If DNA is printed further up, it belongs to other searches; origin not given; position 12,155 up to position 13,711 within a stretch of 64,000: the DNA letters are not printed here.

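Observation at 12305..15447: Two-component operon ending in a receiver-domain / RlmN-Cfr radical-SAM methyltransferase fusion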

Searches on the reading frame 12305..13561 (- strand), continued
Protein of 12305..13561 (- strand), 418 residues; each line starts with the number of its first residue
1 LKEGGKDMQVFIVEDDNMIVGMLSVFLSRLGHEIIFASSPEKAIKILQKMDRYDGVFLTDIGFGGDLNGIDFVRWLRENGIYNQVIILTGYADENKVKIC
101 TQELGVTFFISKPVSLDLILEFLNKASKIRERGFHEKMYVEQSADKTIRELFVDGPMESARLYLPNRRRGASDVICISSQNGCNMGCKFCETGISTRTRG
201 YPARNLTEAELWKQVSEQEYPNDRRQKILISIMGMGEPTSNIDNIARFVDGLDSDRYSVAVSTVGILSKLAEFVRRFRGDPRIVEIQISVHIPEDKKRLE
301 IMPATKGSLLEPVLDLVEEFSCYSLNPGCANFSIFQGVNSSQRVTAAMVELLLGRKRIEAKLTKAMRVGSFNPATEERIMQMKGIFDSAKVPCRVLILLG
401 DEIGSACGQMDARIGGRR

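Call 32: find_homologous_proteins(query=A2, max_evalue=1e-30)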
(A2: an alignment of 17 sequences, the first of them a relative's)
Query A2 (17 sequences) (411 aa, profile of the alignment): 274 proteins with E <= 1e-30 among 8000 candidates; the best 120 are listed.
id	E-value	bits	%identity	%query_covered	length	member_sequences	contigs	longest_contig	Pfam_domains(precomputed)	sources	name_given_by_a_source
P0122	5.9e-144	498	42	99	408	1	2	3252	PF04055.28,PF00072.31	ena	-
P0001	1.0e-136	474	100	100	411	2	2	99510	PF04055.28,PF00072.31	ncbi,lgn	ncbi:MAG: response regulator [Candidatus Moraniibacteriota bacterium]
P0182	1.5e-113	398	26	99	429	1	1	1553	PF00072.31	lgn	-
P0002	2.8e-105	371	75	86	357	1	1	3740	PF04055.28,PF00072.31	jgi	jgi:23S rRNA (adenine2503-C2)-methyltransferase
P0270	4.5e-57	212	27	61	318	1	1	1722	PF04055.28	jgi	jgi:23S rRNA (adenine2503-C2)-methyltransferase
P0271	7.5e-56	208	26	81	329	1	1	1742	PF04055.28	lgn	-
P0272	1.9e-55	206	28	60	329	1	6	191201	PF04055.28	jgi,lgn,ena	jgi:23S rRNA (adenine2503-C2)-methyltransferase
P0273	3.3e-55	206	28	59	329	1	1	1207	PF04055.28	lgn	-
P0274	1.0e-53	201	27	81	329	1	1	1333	PF04055.28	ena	-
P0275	1.4e-53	200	28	80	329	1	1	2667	PF04055.28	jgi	jgi:23S rRNA (adenine2503-C2)-methyltransferase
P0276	1.2e-51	194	27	71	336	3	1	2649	PF04055.28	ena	-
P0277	5.0e-51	192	29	60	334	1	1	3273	PF04055.28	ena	-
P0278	3.6e-50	189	26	58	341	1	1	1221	PF04055.28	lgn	-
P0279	9.5e-50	188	26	65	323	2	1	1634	PF04055.28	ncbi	-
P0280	1.7e-48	183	25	65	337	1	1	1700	PF04055.28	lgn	-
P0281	7.9e-48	181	29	67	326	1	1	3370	PF04055.28,PF21016.4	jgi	jgi:23S rRNA (adenine2503-C2)-methyltransferase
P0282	1.2e-47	181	29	66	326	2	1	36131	PF04055.28,PF21016.4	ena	-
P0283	1.8e-47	180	29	66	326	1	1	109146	PF04055.28,PF21016.4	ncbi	ncbi:MAG TPA: 23S rRNA (adenine(2503)-C(2))-methyltransferase RlmN [Solirubrobacterales bacterium]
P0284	3.1e-47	179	30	58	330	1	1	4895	PF04055.28,PF21016.4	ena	-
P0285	1.3e-46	177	26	77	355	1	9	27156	PF04055.28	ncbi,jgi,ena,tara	tara:strand:- start:1503 stop:2570 length:1068 start_codon:yes stop_codon:yes gene_type:complete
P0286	1.8e-46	177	26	77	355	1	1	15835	PF04055.28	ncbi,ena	-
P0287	1.9e-46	177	26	77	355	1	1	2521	PF04055.28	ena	-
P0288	1.9e-46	177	24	59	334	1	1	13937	PF04055.28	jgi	jgi:23S rRNA (adenine2503-C2)-methyltransferase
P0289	3.0e-46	176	27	59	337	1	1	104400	PF04055.28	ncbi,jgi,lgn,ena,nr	ncbi:23S rRNA (adenine(2503)-C(2))-methyltransferase RlmN [Patescibacteria group bacterium]|nr:23S r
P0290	3.1e-46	176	28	66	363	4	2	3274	PF04055.28,PF21016.4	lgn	-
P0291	4.5e-46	176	30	58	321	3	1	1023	PF04055.28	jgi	jgi:23S rRNA (adenine2503-C2)-methyltransferase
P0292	5.8e-46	175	30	65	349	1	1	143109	PF04055.28,PF21016.4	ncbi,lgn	-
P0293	6.9e-46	175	29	58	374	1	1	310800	PF04055.28,PF21016.4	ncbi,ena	-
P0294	7.1e-46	175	28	63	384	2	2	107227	PF04055.28,PF21016.4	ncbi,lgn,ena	-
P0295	7.5e-46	175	28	59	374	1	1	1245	PF04055.28,PF21016.4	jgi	jgi:23S rRNA (adenine2503-C2)-methyltransferase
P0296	1.4e-45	174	29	72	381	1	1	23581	PF04055.28,PF21016.4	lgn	-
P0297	1.5e-45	174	28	66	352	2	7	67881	PF04055.28,PF21016.4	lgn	-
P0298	1.7e-45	174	27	73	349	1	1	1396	PF04055.28,PF21016.4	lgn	-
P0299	2.2e-45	173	29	58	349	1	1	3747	PF04055.28,PF21016.4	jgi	-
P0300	2.7e-45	173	28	67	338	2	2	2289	PF04055.28,PF21016.4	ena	-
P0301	2.9e-45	173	29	58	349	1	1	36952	PF04055.28,PF21016.4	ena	-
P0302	4.0e-45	172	29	67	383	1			PF04055.28,PF21016.4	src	-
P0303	5.0e-45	172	28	65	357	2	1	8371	PF04055.28,PF21016.4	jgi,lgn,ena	-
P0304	6.6e-45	172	28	67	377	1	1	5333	PF04055.28,PF21016.4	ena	-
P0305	7.4e-45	172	28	67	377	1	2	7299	PF04055.28,PF21016.4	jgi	-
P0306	7.4e-45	172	28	67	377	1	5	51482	PF04055.28,PF21016.4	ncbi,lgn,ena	-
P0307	1.0e-44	171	26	71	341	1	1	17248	PF04055.28,PF13353.12,PF21016.4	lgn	-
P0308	1.1e-44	171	28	65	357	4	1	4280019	PF04055.28,PF21016.4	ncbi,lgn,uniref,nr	ncbi:23S rRNA (adenine(2503)-C(2))-methyltransferase RlmN [Mucilaginibacter sp. MD40]|uniref:23S rRN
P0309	1.2e-44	171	29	65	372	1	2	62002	PF04055.28,PF21016.4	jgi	jgi:23S rRNA (adenine2503-C2)-methyltransferase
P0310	1.2e-44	171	25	60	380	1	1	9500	PF04055.28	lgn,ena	-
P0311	1.3e-44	171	27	65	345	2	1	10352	PF04055.28,PF21016.4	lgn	-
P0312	1.6e-44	170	29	65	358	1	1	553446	PF04055.28,PF21016.4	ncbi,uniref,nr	ncbi:23S rRNA (adenine(2503)-C(2))-methyltransferase RlmN [Mucilaginibacter pallidiroseus]|uniref:Pr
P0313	2.4e-44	170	29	65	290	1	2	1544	PF04055.28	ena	-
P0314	2.6e-44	170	28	58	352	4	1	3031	PF04055.28,PF13353.12,PF21016.4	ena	-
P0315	3.2e-44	169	27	63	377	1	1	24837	PF04055.28,PF21016.4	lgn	-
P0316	3.2e-44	169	27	65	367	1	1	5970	PF04055.28,PF21016.4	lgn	-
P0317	3.6e-44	169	27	65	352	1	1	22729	PF04055.28,PF21016.4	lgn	-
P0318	7.0e-44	168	28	73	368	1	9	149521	PF04055.28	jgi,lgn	jgi:23S rRNA (adenine2503-C2)-methyltransferase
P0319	8.3e-44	168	27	57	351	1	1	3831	PF04055.28,PF21016.4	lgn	-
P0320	9.0e-44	168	27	67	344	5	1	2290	PF04055.28,PF21016.4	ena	-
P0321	1.7e-43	167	28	57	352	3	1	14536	PF04055.28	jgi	jgi:23S rRNA (adenine2503-C2)-methyltransferase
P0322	1.7e-43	167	28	59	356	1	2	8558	PF04055.28,PF21016.4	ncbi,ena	-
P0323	1.7e-43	167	26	59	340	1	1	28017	PF04055.28,PF21016.4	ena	-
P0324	1.8e-43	167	27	65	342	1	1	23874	PF04055.28,PF21016.4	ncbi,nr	ncbi:MAG: 23S rRNA (adenine(2503)-C(2))-methyltransferase RlmN [Proteobacteria bacterium]|nr:23S rRN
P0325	2.0e-43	167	28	66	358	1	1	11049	PF04055.28,PF21016.4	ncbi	-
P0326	2.4e-43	167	30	67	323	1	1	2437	PF04055.28,PF21016.4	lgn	-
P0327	2.6e-43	166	28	72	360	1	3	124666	PF04055.28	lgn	-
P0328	2.6e-43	166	28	68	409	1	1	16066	PF04055.28,PF21016.4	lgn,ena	-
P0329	3.0e-43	166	28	68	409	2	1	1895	PF04055.28,PF21016.4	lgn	-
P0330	3.0e-43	166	29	65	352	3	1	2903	PF04055.28,PF21016.4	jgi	jgi:23S rRNA (adenine2503-C2)-methyltransferase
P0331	3.9e-43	166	29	61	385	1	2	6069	PF04055.28,PF21016.4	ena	-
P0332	4.3e-43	166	28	68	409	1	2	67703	PF04055.28,PF21016.4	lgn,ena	-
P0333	5.3e-43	165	29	49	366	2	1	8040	PF04055.28,PF21016.4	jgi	-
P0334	5.8e-43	165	27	59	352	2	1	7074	PF04055.28,PF21016.4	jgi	jgi:23S rRNA (adenine2503-C2)-methyltransferase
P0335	5.8e-43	165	26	65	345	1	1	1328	PF04055.28,PF21016.4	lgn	-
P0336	6.8e-43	165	28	68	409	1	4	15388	PF04055.28,PF21016.4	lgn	-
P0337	7.3e-43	165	31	60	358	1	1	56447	PF04055.28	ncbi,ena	-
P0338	7.7e-43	165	30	57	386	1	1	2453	PF04055.28,PF21016.4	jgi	jgi:23S rRNA (adenine2503-C2)-methyltransferase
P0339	8.8e-43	165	28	63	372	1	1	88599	PF04055.28,PF21016.4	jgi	jgi:23S rRNA (adenine2503-C2)-methyltransferase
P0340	1.1e-42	164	25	75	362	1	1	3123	PF04055.28,PF21016.4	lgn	-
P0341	1.1e-42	164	30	68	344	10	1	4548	PF04055.28,PF21016.4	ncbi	-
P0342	1.2e-42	164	28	66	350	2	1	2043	PF04055.28,PF21016.4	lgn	-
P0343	1.2e-42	164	28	67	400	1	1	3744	PF04055.28,PF21016.4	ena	-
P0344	1.3e-42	164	28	67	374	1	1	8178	PF04055.28,PF21016.4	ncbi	-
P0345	1.6e-42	164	28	63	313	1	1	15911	PF04055.28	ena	-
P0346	1.7e-42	164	26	68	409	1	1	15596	PF04055.28,PF21016.4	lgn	-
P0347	2.5e-42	163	26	58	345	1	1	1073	PF04055.28,PF21016.4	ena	-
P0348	2.6e-42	163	28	63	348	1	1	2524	PF04055.28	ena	-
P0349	2.6e-42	163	28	67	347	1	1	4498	PF04055.28,PF21016.4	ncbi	-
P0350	2.7e-42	163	27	59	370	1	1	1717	PF04055.28,PF21016.4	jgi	-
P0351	3.3e-42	163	31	58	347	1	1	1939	PF04055.28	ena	-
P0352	4.8e-42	162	29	66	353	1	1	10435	PF04055.28,PF21016.4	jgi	jgi:23S rRNA (adenine2503-C2)-methyltransferase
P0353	5.0e-42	162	29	58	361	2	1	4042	PF04055.28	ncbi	-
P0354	5.2e-42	162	24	67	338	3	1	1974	PF04055.28,PF21016.4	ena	-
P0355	5.7e-42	162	23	65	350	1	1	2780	PF04055.28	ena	-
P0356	6.5e-42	162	29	58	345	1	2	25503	PF04055.28,PF21016.4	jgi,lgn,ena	-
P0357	8.4e-42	161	28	83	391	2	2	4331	PF04055.28,PF21016.4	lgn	-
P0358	8.8e-42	161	25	72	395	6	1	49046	PF04055.28,PF21016.4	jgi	jgi:23S rRNA (adenine2503-C2)-methyltransferase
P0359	9.8e-42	161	26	66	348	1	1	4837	PF04055.28,PF21016.4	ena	-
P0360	9.9e-42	161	25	59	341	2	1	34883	PF04055.28,PF21016.4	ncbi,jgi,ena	-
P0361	1.2e-41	161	26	66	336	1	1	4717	PF04055.28,PF21016.4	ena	-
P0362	1.5e-41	161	28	65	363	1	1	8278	PF04055.28,PF21016.4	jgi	jgi:23S rRNA (adenine2503-C2)-methyltransferase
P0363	1.6e-41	160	28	66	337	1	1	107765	PF04055.28,PF21016.4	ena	-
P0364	1.9e-41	160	29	65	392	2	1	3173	PF04055.28,PF21016.4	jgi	jgi:23S rRNA (adenine2503-C2)-methyltransferase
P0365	2.1e-41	160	28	66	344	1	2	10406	PF04055.28,PF21016.4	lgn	-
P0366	2.4e-41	160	30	60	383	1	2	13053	PF04055.28,PF21016.4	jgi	jgi:23S rRNA (adenine2503-C2)-methyltransferase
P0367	2.5e-41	160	30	58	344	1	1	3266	PF04055.28,PF21016.4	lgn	-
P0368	2.6e-41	160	26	66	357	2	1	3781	PF04055.28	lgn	-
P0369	4.5e-41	159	27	65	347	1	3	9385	PF04055.28,PF21016.4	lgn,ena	-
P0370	4.9e-41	159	27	66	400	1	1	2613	PF04055.28,PF21016.4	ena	-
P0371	5.0e-41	159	32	65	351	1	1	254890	PF04055.28,PF21016.4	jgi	jgi:23S rRNA (adenine2503-C2)-methyltransferase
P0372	5.3e-41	159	29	67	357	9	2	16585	PF04055.28,PF21016.4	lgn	-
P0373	5.8e-41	159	27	65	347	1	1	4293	PF04055.28,PF21016.4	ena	-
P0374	7.0e-41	158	28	64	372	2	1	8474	PF04055.28,PF21016.4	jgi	-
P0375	8.2e-41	158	28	69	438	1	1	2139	PF04055.28,PF21016.4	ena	-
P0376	8.6e-41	158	29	59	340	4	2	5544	PF04055.28,PF21016.4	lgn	-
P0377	8.8e-41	158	29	58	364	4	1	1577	PF04055.28,PF21016.4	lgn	-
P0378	9.6e-41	158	28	66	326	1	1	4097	PF04055.28,PF21016.4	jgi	jgi:23S rRNA (adenine2503-C2)-methyltransferase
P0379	1.1e-40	158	28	58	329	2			PF04055.28,PF21016.4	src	-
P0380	1.3e-40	158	25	64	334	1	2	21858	PF04055.28,PF21016.4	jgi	jgi:23S rRNA (adenine2503-C2)-methyltransferase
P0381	1.5e-40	157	26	66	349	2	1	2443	PF04055.28,PF21016.4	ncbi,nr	ncbi:MAG TPA: 23S rRNA (adenine(2503)-C(2))-methyltransferase RlmN [Solirubrobacteraceae bacterium]|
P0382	1.7e-40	157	27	71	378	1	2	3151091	PF04055.28,PF21016.4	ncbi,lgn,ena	-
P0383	1.8e-40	157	29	73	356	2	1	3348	PF04055.28,PF21016.4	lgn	-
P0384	2.0e-40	157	27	68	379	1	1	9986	PF04055.28,PF21016.4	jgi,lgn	-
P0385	2.0e-40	157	29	63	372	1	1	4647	PF04055.28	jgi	jgi:23S rRNA (adenine2503-C2)-methyltransferase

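Call 33: list_cluster_members(proteins=[P0121, P0123, P0124, P0125, P0126, P0127, P0128, P0130, P0131, P0133])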
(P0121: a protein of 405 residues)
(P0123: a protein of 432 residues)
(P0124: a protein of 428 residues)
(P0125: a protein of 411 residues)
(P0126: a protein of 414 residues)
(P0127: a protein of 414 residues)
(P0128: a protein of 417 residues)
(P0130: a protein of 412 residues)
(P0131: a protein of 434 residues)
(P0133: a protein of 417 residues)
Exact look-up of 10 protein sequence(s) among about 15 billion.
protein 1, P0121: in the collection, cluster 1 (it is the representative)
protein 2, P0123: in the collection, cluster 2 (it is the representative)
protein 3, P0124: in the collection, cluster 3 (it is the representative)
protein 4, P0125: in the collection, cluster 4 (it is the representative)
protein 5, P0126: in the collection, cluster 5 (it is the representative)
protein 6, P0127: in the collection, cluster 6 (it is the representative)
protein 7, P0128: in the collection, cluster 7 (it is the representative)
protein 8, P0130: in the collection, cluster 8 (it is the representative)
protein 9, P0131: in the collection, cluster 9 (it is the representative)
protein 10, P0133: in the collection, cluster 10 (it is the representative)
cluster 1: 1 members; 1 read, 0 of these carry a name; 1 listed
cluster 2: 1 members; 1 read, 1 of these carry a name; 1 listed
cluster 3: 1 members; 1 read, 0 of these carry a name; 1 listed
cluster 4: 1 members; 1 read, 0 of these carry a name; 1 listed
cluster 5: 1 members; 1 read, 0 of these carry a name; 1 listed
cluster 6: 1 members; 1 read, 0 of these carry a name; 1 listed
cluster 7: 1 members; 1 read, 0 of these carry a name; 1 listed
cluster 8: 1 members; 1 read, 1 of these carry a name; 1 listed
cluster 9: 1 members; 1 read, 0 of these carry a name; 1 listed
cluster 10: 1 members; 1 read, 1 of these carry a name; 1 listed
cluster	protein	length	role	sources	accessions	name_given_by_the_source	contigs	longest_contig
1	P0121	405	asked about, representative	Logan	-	-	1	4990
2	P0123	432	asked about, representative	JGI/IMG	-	adenine C2-methylase RlmN of 23S rRNA A2503 and tRNA A37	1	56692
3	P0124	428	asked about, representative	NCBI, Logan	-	-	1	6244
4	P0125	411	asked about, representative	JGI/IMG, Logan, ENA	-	-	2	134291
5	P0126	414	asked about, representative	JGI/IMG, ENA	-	-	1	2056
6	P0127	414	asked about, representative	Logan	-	-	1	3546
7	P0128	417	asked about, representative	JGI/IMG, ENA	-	-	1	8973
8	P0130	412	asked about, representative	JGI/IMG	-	adenine C2-methylase RlmN of 23S rRNA A2503 and tRNA A37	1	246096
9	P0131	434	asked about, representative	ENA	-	-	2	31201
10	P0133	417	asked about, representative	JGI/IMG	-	23S rRNA (adenine2503-C2)-methyltransferase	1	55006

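Call 34: find_encoding_contigs(protein=P0122, flank=8000)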
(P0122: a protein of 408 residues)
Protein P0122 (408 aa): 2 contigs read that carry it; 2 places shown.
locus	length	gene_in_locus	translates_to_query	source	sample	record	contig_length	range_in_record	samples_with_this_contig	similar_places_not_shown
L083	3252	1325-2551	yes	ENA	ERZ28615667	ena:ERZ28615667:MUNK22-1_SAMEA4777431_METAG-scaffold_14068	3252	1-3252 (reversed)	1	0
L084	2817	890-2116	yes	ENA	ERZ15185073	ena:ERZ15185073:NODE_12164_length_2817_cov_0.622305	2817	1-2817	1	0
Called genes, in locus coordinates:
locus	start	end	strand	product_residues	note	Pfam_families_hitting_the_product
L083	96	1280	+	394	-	PF00512:HisKA (weak), PF02518:HATPase_c, PF13589:HATPase_c_3 (weak)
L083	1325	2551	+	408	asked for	PF00072:Response_reg, PF04055:Radical_SAM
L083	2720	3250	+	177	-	?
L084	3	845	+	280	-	?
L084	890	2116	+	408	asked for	PF00072:Response_reg, PF04055:Radical_SAM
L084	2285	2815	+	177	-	?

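Call 35: find_encoding_contigs(protein=P0123, flank=8000)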
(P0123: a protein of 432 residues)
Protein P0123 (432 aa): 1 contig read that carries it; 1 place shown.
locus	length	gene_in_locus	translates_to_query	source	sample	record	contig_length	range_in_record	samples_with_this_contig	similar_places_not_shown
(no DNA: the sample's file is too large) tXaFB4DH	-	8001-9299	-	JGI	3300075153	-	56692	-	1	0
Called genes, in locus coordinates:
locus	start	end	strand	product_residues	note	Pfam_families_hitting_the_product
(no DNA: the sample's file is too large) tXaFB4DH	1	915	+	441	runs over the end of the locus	PF02163:Peptidase_M50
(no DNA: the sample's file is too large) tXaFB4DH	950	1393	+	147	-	PF01281:Ribosomal_L9_N, PF03948:Ribosomal_L9_C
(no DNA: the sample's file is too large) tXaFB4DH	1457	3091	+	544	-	PF01656:CbiA (faint), PF06418:CTP_synth_N, PF00117:GATase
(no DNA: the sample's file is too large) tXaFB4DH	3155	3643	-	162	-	-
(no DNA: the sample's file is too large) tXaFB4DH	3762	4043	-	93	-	PF01016:Ribosomal_L27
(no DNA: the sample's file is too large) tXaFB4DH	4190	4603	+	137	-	-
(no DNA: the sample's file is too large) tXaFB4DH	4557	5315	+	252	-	PF00696:AA_kinase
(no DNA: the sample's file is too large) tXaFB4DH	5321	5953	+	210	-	PF00702:Hydrolase, PF12710:HAD (weak), PF13419:HAD_2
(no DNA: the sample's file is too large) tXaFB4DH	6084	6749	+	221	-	PF00072:Response_reg, PF00486:Trans_reg_C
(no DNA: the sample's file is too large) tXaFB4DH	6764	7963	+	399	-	PF00512:HisKA, PF02518:HATPase_c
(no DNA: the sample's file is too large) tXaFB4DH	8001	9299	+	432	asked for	PF00072:Response_reg, PF04055:Radical_SAM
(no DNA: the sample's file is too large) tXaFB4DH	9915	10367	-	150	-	PF09835:DUF2062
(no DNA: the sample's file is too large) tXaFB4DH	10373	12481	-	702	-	PF09826:Beta_propel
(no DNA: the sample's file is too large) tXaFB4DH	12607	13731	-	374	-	PF12705:PDDEXK_1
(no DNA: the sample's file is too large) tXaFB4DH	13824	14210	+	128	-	PF02082:Rrf2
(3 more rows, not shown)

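Call 36: find_encoding_contigs(protein=P0125, flank=7000, max_places=2)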
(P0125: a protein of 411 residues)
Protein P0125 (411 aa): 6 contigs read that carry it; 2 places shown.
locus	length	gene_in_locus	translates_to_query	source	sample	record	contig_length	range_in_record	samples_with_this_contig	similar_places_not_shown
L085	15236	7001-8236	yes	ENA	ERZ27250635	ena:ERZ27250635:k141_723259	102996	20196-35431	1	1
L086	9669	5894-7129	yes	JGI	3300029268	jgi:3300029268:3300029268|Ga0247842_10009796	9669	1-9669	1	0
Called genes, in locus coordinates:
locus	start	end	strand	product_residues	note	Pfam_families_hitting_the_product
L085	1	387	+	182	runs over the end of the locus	PF00300:His_Phos_1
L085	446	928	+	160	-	-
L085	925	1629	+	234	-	-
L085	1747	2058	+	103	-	PF12840:HTH_20 (faint), PF01022:HTH_5 (weak), PF13412:HTH_24 (weak)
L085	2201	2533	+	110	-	-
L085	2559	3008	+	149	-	-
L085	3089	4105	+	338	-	-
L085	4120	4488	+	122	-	PF24709:DUF7670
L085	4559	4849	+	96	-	-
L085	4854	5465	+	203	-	-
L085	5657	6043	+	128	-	-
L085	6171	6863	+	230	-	PF01966:HD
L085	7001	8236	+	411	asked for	PF00072:Response_reg, PF04055:Radical_SAM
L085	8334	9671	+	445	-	PF13188:PAS_8 (faint), PF00989:PAS, PF08448:PAS_4, PF13426:PAS_9, PF08447:PAS_3, PF13185:GAF_2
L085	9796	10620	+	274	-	PF01177:Asp_Glu_race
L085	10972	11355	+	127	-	-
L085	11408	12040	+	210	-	-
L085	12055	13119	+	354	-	PF00535:Glycos_transf_2, PF10111:Glyco_tranf_2_2 (weak)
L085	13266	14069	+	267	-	PF13529:Peptidase_C39_2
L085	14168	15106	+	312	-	PF00535:Glycos_transf_2, PF10111:Glyco_tranf_2_2 (weak)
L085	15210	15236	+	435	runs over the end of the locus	PF01210:NAD_Gly3P_dh_N (faint), PF02737:3HCDH_N (faint), PF03446:NAD_binding_2 (weak), PF03721:UDPG_MGDP_dh_N, PF03807:F420_oxidored (faint), PF00984:UDPG_MGDP_dh, PF03720:UDPG_MGDP_dh_C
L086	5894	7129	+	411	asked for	PF00072:Response_reg, PF04055:Radical_SAM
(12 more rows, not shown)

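Call 37: find_encoding_contigs(protein=P0130, flank=7000, max_places=2)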
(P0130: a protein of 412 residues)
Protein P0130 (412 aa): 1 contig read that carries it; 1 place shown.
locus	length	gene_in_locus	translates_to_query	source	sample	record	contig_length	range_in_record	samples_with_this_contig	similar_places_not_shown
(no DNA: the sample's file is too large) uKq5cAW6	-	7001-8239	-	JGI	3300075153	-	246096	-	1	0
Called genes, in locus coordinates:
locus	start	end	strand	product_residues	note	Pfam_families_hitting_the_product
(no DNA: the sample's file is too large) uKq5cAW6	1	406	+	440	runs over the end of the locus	PF02163:Peptidase_M50, PF13180:PDZ_2 (faint)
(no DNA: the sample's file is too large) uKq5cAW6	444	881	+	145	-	PF01281:Ribosomal_L9_N, PF03948:Ribosomal_L9_C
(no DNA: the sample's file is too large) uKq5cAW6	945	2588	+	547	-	PF01656:CbiA (weak), PF06418:CTP_synth_N, PF00117:GATase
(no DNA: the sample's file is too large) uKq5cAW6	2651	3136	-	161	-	-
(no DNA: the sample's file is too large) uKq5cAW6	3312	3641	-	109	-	PF01016:Ribosomal_L27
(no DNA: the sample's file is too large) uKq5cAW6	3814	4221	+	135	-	-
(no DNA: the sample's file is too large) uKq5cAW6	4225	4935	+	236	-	PF00696:AA_kinase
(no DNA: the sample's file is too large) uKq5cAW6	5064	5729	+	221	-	PF00072:Response_reg, PF00486:Trans_reg_C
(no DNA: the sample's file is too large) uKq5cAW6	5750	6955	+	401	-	PF00512:HisKA, PF02518:HATPase_c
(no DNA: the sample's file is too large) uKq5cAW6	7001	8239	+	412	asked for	PF00072:Response_reg, PF04055:Radical_SAM (weak)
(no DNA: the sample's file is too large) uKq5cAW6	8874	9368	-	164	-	PF09835:DUF2062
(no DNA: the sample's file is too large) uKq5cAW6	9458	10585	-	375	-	PF12705:PDDEXK_1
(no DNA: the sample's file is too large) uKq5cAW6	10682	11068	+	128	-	PF02082:Rrf2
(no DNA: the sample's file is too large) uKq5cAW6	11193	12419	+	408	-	PF00266:Aminotran_5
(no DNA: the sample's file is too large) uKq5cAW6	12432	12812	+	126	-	PF01592:NifU_N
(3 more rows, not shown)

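Call 38: find_encoding_contigs(protein=P0133, flank=7000, max_places=2)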
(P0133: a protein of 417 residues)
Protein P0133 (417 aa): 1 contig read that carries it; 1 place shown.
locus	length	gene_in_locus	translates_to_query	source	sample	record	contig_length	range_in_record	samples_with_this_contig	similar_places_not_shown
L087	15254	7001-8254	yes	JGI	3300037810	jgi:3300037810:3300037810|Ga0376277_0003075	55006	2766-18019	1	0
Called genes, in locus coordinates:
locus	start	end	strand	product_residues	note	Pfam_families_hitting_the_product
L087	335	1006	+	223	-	-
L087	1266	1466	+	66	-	-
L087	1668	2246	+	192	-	PF28474:DUF8412, PF13376:OmdA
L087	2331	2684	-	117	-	-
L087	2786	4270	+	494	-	PF03193:RsgA_GTPase (faint), PF20720:nSTAND3 (faint), PF00005:ABC_tran, PF02463:SMC_N (faint), PF05729:NACHT (faint), PF13173:AAA_14 (faint), PF13401:AAA_22 (faint), PF00005:ABC_tran, +3 more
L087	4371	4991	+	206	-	PF01789:PsbP (weak)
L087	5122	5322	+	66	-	PF00313:CSD, PF08206:OB_RNB (faint)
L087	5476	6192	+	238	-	PF00160:Pro_isomerase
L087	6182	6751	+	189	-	-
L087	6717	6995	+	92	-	-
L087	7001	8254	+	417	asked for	PF00072:Response_reg, PF04055:Radical_SAM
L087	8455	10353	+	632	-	PF13188:PAS_8 (faint), PF01590:GAF (faint), PF13185:GAF_2 (faint), PF00989:PAS, PF08448:PAS_4, PF13426:PAS_9, PF08447:PAS_3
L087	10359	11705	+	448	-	PF01262:AlaDh_PNT_C (faint), PF00070:Pyr_redox (faint), PF00890:FAD_binding_2 (faint), PF01134:GIDA (faint), PF03486:HI0933_like, PF07992:Pyr_redox_2, PF12831:FAD_oxidored, PF22780:HI0933_like_1st, +2 more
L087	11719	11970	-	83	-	-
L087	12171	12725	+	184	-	PF04542:Sigma70_r2, PF08281:Sigma70_r4_2, PF04545:Sigma70_r4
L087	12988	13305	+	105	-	-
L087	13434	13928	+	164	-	-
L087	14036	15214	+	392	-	PF25990:Beta-barrel_YknX (faint), PF25917:BSH_RND (weak), PF25973:BSH_CzcB (weak), PF25967:RND-MFP_C, PF25975:CzcB_C, PF25989:YknX_C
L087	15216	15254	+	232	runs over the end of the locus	PF00005:ABC_tran, PF02463:SMC_N (faint), PF13304:AAA_21 (faint)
